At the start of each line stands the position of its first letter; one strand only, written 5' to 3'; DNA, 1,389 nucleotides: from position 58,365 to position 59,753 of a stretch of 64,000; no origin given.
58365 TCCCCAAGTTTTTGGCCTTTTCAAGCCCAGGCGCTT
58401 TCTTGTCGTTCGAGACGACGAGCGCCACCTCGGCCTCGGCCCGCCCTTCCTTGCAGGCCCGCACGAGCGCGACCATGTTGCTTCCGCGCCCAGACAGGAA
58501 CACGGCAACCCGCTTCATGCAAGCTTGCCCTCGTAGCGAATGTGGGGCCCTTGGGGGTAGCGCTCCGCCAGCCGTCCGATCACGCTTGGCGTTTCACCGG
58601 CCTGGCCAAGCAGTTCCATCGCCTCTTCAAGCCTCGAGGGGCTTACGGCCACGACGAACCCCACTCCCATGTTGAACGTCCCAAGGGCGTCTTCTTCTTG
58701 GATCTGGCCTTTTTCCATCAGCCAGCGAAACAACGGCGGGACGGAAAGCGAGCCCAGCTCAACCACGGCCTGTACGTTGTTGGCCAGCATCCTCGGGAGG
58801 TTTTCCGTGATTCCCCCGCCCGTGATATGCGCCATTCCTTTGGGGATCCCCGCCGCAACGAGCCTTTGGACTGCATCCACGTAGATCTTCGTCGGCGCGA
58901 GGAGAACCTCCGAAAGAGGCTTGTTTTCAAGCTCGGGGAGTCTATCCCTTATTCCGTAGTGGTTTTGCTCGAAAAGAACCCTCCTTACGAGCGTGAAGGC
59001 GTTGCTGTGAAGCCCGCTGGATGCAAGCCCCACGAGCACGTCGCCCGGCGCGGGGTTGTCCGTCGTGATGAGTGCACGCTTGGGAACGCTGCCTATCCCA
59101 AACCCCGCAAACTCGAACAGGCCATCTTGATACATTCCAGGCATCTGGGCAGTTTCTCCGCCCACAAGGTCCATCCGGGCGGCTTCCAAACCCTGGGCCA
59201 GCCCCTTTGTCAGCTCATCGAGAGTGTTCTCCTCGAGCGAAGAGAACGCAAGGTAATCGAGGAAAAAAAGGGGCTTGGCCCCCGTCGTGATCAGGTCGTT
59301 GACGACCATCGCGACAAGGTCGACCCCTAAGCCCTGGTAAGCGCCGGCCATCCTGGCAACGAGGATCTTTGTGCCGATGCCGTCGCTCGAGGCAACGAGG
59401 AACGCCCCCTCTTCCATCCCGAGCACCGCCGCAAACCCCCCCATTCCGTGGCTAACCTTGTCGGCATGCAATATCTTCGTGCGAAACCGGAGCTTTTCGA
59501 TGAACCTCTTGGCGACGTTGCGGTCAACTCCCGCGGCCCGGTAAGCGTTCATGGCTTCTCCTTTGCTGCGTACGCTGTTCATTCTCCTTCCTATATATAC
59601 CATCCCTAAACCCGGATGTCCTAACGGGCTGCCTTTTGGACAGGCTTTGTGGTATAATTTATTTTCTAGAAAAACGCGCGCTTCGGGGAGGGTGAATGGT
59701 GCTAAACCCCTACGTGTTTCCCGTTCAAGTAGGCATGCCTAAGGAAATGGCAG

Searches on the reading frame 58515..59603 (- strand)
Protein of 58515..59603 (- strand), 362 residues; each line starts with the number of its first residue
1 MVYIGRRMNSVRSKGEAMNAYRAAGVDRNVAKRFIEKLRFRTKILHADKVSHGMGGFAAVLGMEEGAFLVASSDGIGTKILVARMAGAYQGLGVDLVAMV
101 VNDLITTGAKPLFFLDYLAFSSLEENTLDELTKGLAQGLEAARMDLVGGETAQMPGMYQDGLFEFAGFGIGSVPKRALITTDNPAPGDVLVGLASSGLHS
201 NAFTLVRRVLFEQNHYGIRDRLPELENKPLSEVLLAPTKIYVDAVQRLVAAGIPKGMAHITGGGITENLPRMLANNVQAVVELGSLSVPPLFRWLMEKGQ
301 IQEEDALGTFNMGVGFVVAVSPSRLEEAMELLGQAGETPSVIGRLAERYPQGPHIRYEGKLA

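Call 77: search_protein_families(library=pfam, proteins=[window:58515-59603:-], max_evalue=0.0001)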
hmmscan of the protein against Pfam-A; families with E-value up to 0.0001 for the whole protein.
window:58515-59603:- (362 aa): 2 families
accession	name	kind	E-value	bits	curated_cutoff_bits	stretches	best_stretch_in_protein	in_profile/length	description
PF02769.27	AIRS_C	-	4.2e-31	108.6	23.1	1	186-347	2-147/156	AIR synthase related protein, C-terminal domain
PF00586.29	AIRS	-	1.6e-21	77.2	24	1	58-172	4-111/112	AIR synthase related protein, N-terminal domain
